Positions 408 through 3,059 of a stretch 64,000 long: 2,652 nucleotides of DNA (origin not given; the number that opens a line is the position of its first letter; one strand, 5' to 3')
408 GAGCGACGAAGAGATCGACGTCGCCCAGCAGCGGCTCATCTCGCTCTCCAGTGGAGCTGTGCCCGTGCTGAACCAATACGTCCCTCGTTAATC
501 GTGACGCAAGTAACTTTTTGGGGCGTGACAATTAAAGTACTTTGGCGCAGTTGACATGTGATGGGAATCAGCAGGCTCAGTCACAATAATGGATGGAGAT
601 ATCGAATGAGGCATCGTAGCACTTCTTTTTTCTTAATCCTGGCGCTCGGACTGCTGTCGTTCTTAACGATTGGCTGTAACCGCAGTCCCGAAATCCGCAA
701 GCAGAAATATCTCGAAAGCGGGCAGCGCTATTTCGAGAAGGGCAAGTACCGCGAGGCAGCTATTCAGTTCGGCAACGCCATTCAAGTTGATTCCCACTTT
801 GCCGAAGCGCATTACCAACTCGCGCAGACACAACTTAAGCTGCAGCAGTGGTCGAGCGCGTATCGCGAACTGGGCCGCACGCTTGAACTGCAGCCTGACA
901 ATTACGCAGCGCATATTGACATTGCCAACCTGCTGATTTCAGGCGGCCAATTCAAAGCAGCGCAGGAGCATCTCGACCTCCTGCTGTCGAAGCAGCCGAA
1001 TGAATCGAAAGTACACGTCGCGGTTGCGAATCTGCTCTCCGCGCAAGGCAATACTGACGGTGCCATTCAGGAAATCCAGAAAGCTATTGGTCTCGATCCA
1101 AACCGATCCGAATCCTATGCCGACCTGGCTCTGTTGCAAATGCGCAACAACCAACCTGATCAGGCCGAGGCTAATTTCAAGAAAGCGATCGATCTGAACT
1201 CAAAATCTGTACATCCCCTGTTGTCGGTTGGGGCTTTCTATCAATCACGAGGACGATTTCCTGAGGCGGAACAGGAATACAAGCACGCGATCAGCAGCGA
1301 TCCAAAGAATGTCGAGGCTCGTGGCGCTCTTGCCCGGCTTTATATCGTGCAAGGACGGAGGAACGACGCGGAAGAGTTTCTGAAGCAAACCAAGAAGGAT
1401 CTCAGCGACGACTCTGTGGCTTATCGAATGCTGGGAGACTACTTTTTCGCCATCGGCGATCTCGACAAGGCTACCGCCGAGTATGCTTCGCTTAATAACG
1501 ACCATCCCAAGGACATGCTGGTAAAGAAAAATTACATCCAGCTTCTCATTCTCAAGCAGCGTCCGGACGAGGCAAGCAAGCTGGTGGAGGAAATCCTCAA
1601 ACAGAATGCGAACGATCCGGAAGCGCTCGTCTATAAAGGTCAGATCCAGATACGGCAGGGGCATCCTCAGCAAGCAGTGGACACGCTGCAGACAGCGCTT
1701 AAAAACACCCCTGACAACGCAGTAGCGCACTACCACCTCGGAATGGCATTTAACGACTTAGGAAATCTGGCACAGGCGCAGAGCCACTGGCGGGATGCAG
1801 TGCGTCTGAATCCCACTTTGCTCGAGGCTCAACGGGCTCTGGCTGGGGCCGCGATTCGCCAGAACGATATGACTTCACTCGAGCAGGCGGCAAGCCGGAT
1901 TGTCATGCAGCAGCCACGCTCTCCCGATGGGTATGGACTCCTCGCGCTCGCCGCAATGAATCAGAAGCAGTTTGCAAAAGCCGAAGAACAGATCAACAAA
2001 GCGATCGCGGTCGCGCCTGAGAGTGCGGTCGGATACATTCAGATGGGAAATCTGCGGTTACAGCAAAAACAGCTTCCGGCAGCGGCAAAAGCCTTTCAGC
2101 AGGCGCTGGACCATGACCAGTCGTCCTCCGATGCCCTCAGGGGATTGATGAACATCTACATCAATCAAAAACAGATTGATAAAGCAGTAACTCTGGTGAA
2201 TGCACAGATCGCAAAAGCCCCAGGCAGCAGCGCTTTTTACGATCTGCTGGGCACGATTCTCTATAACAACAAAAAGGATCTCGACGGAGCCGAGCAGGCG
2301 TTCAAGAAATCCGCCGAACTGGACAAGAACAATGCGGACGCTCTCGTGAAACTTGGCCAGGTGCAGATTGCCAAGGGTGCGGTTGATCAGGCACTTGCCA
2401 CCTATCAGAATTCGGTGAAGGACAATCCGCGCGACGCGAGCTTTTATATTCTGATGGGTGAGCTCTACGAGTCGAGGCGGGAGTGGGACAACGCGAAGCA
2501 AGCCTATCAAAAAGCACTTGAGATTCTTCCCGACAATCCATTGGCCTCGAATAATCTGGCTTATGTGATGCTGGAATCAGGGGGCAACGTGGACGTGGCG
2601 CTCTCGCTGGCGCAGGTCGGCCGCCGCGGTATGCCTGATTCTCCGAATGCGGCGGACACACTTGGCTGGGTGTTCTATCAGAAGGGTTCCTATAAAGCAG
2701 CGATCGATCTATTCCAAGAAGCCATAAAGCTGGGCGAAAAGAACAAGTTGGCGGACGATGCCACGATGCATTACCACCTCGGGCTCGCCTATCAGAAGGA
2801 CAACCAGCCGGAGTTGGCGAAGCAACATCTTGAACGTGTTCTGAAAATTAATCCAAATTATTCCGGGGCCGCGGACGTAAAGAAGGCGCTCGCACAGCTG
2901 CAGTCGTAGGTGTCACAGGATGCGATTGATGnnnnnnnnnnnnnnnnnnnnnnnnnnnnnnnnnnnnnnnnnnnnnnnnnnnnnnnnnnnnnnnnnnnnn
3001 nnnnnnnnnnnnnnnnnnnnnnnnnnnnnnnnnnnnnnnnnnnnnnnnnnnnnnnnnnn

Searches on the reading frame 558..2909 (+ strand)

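Call 26: search_protein_families(library=pfam, proteins=[window:558-2909:+], max_evalue=0.0001)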
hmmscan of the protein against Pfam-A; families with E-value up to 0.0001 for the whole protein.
window:558-2909:+ (783 aa): 35 families (the best 25 are shown)
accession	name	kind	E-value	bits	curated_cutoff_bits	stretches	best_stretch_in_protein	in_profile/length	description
PF14559.12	TPR_19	-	7.4e-80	263.7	25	7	231-292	4-64/68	Tetratricopeptide repeat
PF07719.23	TPR_2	-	1.5e-70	228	27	1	738-768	4-34/34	Tetratricopeptide repeat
PF00515.34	TPR_1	-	3.3e-63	207.5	27.8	2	737-768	3-34/34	Tetratricopeptide repeat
PF13431.12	TPR_17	-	4.1e-58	189.3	24.4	0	649-675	1-27/34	Tetratricopeptide repeat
PF13428.12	TPR_14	-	5.2e-57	184.8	23.5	0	630-669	4-43/44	Tetratricopeptide repeat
PF13432.12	TPR_16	-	1.4e-53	179.3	32.7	3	598-661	2-65/65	Tetratricopeptide repeat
PF13414.12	TPR_11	-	2.9e-51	171.3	26.8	3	55-95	1-41/42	TPR repeat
PF13181.12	TPR_8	-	2.6e-46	152.3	25.7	1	735-768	1-34/34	Tetratricopeptide repeat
PF23914.1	TPR_CcmH_CycH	-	6.1e-38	130.6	42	3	620-728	43-153/158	Cytochrome c-type biogenesis protein H TPR domain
PF13424.12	TPR_12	-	6.8e-35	119.6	30.1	1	587-658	4-76/77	Tetratricopeptide repeat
PF13371.12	TPR_9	-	2.4e-30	104.8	35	1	332-391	7-66/73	Tetratricopeptide repeat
PF13174.12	TPR_6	-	1.9e-28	97.5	26.3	0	739-767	4-32/33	Tetratricopeptide repeat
PF12895.13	ANAPC3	-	6.8e-28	97.2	27.2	1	337-409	6-77/82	Anaphase-promoting complex, cyclosome, subunit 3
PF13176.12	TPR_7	-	3.3e-24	83.3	27.9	0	631-660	3-32/36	Tetratricopeptide repeat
PF25063.1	ARM_TT21_C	-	6.2e-21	75.7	35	0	594-673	96-176/209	Tetratricopeptide repeat protein 21 C-terminal ARM domain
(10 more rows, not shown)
